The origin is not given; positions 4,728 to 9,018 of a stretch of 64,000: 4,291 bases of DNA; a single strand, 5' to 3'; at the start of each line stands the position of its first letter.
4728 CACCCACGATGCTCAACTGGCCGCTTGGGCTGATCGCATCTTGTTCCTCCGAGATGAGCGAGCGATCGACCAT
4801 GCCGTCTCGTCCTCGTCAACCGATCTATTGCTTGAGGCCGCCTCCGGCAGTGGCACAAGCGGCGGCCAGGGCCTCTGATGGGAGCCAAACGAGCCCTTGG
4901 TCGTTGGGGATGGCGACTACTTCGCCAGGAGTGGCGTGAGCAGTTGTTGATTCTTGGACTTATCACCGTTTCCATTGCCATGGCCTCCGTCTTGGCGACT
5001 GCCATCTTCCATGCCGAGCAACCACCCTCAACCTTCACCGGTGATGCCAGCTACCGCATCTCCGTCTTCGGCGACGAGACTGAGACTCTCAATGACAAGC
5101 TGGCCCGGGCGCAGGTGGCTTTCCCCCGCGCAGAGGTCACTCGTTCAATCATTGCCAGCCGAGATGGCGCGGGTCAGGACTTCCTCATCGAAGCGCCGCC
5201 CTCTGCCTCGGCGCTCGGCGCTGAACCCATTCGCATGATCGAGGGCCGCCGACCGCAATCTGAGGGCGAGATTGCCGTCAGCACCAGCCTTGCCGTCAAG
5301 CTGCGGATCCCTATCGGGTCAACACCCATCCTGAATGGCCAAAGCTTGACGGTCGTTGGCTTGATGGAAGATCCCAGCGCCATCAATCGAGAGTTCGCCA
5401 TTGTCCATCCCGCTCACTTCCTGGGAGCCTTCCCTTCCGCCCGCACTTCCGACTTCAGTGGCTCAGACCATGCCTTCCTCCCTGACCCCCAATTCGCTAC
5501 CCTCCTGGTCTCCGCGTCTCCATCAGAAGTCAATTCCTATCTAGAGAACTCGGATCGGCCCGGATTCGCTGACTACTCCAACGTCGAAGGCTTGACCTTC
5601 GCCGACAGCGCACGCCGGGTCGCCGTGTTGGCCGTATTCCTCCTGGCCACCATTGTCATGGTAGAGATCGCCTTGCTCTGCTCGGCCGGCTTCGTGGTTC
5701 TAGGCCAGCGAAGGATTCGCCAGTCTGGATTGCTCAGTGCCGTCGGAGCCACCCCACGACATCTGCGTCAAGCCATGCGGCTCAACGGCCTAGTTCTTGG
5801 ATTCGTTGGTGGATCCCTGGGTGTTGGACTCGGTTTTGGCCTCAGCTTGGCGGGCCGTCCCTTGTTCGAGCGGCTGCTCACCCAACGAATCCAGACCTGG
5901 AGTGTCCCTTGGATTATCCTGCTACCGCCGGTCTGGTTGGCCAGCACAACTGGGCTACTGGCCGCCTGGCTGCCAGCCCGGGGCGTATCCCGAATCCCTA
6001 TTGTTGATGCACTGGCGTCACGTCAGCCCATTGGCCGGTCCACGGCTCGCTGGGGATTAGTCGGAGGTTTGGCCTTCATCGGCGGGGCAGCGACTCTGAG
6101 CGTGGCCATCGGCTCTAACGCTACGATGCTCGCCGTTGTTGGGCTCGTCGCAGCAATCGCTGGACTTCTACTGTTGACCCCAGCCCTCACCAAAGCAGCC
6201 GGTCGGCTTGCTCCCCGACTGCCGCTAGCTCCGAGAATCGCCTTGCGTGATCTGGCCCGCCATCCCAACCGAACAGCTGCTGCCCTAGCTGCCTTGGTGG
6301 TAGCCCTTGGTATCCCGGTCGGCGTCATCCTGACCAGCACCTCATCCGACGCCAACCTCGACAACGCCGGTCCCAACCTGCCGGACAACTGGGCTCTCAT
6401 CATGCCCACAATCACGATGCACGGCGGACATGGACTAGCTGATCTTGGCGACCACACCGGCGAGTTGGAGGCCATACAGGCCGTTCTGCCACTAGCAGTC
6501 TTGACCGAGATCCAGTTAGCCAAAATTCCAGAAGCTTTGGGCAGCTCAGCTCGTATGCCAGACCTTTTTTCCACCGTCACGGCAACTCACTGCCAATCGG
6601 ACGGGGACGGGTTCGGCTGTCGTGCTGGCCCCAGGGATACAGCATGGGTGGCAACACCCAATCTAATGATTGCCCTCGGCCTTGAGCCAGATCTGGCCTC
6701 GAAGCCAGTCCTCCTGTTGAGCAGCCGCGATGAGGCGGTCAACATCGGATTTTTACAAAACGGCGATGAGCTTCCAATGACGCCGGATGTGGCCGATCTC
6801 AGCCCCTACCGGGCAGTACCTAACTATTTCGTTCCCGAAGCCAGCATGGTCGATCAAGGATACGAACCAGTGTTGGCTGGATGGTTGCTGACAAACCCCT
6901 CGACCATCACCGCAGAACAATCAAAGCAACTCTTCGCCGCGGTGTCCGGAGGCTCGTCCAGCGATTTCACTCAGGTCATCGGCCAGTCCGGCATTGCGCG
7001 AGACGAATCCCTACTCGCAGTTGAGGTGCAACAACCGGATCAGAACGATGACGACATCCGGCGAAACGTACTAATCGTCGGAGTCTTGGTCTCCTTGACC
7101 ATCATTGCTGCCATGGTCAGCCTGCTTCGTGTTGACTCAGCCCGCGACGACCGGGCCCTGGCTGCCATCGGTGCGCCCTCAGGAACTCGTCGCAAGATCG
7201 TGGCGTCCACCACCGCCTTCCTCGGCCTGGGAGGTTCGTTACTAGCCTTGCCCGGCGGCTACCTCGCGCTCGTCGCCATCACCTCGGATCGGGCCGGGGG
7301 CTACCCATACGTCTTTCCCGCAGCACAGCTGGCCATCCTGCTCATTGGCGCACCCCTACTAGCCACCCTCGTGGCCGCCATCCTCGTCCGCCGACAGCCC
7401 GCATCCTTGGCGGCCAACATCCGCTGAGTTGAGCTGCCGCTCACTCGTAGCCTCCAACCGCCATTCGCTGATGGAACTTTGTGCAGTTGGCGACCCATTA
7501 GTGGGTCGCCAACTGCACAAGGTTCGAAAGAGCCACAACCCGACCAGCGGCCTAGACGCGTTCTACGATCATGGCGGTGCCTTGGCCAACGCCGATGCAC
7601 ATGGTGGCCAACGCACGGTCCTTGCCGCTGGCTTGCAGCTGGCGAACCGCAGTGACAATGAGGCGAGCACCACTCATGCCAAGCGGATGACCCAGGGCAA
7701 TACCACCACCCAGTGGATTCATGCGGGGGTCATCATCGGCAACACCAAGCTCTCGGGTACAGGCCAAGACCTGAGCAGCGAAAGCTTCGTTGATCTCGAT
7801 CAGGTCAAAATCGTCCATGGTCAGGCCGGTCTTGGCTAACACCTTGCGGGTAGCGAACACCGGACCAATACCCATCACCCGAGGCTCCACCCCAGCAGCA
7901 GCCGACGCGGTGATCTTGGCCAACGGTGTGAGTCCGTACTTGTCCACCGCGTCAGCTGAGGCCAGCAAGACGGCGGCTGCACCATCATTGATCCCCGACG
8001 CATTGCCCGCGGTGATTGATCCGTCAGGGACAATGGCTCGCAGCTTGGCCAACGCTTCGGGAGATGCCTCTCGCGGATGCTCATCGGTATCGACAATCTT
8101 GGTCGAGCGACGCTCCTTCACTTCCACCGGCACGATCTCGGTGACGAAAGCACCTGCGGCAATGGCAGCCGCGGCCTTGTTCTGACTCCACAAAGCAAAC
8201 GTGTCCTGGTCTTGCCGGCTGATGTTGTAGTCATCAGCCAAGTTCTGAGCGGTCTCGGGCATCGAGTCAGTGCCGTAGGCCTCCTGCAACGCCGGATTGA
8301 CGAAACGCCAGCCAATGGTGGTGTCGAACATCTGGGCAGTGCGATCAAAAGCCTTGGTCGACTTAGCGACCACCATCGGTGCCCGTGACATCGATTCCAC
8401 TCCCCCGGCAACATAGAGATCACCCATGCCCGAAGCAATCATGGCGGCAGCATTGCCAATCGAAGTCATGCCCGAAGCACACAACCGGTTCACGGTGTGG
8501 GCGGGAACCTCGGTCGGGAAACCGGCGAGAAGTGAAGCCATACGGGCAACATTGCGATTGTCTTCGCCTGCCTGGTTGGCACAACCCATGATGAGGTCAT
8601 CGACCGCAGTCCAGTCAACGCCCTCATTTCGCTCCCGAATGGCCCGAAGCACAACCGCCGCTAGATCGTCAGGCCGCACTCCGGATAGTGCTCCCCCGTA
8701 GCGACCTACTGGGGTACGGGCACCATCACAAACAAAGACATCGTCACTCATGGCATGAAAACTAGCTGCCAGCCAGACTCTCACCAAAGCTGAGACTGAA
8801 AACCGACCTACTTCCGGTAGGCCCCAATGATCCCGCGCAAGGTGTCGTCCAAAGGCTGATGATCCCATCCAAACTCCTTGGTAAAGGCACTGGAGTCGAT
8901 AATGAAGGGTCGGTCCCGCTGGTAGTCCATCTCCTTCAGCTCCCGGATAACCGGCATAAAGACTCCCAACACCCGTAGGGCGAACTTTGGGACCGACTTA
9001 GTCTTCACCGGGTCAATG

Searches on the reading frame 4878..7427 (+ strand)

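Call 49: search_protein_families(library=pfam, proteins=[window:4878-7427:+], max_evalue=0.00001)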
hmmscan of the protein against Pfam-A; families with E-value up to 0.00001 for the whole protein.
window:4878-7427:+ (849 aa): 2 families
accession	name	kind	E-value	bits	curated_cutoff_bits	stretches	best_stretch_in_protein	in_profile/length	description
PF02687.27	FtsX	-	4.8e-12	46.4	25.5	2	732-839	4-114/120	FtsX-like permease C-terminal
PF12704.14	MacB_PCD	-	5.9e-07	30.4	27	1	29-185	8-173/207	MacB-like periplasmic core domain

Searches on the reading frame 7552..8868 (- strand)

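Call 49: search_protein_families(library=pfam, proteins=[window:7552-8868:-], max_evalue=0.00001)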
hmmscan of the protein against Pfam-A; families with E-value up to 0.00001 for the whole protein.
window:7552-8868:- (438 aa): 3 families
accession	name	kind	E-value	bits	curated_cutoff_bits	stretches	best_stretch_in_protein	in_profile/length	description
PF00108.29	Thiolase_N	-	4.4e-73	246.3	26.4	1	44-305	1-259/260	Thiolase, N-terminal domain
PF02803.24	Thiolase_C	-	8.6e-45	151.8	27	1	313-437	1-123/123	Thiolase, C-terminal domain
PF22691.2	Thiolase_C_1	-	4.9e-06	26.8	28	0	383-434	83-133/144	Thiolase C-terminal domain-like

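Call 75: search_protein_families(library=ncbifam, proteins=[window:7552-8868:-], max_evalue=1e-10)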
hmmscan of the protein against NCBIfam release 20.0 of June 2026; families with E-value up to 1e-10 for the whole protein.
window:7552-8868:- (438 aa): 34 families (the best 25 are shown)
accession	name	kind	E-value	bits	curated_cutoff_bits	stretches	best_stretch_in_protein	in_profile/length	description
NF006551.0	PRK09050.1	subfamily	4.3e-189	628.7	605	1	43-438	3-401/401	3-oxoadipyl-CoA thiolase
TIGR02430.1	pcaF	equivalog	8.5e-186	617.8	597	1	43-438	2-400/400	3-oxoadipyl-CoA thiolase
NF006001.0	PRK08131.1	equivalog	4.3e-160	533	622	1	43-438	3-400/401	3-oxoadipyl-CoA thiolase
TIGR01930.1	AcCoA-C-Actrans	subfamily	1.2e-133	445.8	240.55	1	46-436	1-385/385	acetyl-CoA C-acyltransferase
NF004853.0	PRK06205.1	subfamily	2.5e-119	398.9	551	1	43-438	3-403/404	acetyl-CoA C-acetyltransferase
NF006552.0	PRK09051.1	subfamily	8.2e-116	387.5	565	1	40-438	2-395/395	beta-ketothiolase BktB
NF006553.0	PRK09052.1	equivalog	6.3e-110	367.9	567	1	40-438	4-399/399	acetyl-CoA C-acyltransferase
NF042999.1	bketothiol_BktB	equivalog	1.3e-104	350.6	725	1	40-438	1-394/394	beta-ketothiolase BktB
NF004206.0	PRK05656.1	subfamily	6.7e-103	344.8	688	1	42-437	2-392/392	acetyl-CoA C-acetyltransferase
NF006510.0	PRK08947.1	equivalog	7.1e-102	341.2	519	1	42-438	2-387/387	acetyl-CoA C-acyltransferase FadA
NF005890.0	PRK07851.1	equivalog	3.7e-101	339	580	1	42-438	3-405/406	acetyl-CoA C-acetyltransferase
NF005033.0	PRK06445.1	equivalog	2.2e-98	330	511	1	61-438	28-395/395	acetyl-CoA C-acetyltransferase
NF042967.1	AcCoAtase_PhaA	equivalog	5.2e-98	328.8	740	1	43-438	3-396/396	acetyl-CoA acetyltransferase PhaA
NF005865.0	PRK07801.1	equivalog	2.8e-97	326.3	591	1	43-438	3-382/382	acetyl-CoA C-acetyltransferase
NF005805.0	PRK07661.1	equivalog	3.1e-95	319.4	633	1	45-437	5-390/391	acetyl-CoA C-acetyltransferase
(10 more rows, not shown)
